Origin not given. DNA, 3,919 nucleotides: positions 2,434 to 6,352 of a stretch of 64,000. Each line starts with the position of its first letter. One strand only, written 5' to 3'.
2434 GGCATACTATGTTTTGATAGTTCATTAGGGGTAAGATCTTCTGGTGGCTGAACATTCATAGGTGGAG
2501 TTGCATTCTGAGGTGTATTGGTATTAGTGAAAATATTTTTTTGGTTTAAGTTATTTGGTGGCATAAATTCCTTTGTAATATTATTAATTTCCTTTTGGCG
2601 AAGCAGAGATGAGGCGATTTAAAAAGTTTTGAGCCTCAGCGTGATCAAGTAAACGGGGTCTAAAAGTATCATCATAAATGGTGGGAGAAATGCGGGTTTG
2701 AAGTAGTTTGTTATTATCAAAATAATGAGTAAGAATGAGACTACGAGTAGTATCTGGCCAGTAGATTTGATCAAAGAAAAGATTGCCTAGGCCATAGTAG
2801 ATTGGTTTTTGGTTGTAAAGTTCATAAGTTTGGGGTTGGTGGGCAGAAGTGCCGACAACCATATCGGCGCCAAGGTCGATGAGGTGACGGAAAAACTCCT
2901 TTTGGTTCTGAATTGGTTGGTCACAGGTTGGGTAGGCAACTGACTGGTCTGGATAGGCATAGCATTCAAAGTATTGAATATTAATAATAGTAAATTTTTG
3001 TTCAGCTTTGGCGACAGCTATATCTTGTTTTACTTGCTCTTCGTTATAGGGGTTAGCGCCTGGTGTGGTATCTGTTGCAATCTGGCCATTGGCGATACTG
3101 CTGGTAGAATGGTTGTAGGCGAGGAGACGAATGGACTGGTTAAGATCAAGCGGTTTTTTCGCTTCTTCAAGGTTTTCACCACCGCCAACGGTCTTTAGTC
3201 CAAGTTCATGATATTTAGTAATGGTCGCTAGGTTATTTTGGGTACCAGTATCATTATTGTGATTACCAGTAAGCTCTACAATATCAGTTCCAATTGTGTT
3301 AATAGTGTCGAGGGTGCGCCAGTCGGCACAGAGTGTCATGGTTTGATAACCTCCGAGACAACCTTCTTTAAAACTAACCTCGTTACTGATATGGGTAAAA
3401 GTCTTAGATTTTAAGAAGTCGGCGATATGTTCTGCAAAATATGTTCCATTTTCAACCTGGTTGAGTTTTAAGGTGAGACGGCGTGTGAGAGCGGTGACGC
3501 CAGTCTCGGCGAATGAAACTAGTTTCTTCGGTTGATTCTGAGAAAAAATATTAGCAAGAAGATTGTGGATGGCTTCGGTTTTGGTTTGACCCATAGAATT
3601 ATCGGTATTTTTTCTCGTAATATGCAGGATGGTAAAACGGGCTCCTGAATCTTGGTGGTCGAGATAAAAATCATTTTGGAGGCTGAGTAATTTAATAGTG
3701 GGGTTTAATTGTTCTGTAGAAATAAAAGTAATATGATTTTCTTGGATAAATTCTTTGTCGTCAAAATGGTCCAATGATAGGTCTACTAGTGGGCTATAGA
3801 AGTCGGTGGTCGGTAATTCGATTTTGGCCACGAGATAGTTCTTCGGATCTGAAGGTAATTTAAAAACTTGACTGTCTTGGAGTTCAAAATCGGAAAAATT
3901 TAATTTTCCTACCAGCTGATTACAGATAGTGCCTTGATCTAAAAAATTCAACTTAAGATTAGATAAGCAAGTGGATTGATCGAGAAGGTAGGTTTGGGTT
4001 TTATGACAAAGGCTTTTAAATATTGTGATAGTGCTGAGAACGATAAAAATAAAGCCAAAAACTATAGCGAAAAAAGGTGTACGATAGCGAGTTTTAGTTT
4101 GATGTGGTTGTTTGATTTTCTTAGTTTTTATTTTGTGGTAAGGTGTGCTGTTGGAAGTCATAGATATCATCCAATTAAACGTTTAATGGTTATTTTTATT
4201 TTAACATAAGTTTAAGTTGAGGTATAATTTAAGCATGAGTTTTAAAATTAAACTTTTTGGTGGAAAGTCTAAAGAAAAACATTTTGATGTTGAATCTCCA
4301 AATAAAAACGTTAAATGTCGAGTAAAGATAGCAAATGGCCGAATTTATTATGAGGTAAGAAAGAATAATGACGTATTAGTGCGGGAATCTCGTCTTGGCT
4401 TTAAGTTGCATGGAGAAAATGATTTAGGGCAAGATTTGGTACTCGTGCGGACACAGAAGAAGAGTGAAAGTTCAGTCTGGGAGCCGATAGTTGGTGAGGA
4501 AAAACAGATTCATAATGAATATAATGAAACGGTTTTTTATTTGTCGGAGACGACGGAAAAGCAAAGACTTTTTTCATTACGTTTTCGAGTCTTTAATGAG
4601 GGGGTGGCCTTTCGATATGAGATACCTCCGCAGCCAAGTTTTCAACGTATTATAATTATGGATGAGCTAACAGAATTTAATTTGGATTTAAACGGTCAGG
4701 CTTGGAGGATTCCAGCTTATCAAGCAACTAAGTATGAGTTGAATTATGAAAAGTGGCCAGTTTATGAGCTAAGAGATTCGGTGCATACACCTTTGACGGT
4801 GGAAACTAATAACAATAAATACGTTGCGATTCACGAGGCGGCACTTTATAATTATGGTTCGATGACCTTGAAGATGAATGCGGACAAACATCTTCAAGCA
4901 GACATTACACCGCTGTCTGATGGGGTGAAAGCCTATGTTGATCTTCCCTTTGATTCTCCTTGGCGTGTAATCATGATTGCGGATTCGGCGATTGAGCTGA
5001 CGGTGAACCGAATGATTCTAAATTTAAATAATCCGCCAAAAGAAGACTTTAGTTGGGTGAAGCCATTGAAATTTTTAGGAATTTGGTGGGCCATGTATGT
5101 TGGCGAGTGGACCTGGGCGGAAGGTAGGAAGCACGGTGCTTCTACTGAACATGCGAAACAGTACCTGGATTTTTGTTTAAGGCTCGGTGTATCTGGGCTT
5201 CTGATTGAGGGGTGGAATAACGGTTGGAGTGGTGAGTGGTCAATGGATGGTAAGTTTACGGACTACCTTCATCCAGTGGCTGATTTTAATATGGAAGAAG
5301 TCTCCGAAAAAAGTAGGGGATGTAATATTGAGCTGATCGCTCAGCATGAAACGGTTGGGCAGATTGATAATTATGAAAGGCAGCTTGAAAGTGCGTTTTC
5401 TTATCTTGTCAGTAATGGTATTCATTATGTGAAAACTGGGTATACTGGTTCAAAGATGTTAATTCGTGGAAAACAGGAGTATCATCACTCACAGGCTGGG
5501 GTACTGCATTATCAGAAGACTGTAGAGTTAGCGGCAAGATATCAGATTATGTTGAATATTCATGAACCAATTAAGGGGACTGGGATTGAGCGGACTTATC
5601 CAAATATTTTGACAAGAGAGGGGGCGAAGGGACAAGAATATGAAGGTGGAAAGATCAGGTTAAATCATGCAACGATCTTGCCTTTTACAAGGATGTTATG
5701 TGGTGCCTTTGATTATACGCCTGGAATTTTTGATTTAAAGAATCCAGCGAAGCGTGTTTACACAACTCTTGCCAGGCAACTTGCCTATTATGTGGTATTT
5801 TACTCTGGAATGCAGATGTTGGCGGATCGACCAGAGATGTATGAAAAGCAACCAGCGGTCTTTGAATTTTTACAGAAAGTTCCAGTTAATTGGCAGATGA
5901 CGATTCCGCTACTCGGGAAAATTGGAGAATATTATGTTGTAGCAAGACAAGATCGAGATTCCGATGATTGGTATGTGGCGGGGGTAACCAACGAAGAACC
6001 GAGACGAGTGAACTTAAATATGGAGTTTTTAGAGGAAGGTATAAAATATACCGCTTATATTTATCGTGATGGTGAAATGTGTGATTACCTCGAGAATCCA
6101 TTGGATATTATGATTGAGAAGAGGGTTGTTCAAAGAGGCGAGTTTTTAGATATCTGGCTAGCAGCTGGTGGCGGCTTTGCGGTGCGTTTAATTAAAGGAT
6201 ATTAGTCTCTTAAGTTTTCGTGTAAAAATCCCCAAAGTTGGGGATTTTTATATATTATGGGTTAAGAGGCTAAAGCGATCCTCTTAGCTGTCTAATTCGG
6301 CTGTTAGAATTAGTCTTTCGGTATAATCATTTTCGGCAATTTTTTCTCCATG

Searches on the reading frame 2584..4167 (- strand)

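Call 61: search_protein_families(library=pfam, proteins=[window:2584-4167:-], max_evalue=0.0001)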
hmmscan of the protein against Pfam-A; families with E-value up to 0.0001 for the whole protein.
window:2584-4167:- (527 aa): 1 family
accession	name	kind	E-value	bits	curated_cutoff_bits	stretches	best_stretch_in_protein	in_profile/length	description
PF09587.15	PGA_cap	-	1.2e-33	117.1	27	1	239-467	23-255/255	Bacterial capsule synthesis protein PGA_cap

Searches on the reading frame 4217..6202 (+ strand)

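Call 61: search_protein_families(library=pfam, proteins=[window:4217-6202:+], max_evalue=0.0001)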
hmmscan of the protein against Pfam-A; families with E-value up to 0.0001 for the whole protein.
window:4217-6202:+ (662 aa): 3 families
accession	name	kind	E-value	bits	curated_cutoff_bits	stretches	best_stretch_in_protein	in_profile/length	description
PF10566.15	Glyco_hydro_97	-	1.5e-83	280.9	32.5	1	277-556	1-275/275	Glycoside hydrolase 97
PF14508.12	GH97_N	-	1.8e-62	211.2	25.3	1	25-273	1-229/229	Glycosyl-hydrolase 97 N-terminal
PF14509.12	GH97_C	-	2.6e-26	92.2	25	1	559-658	2-96/97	Glycosyl-hydrolase 97 C-terminal, oligomerisation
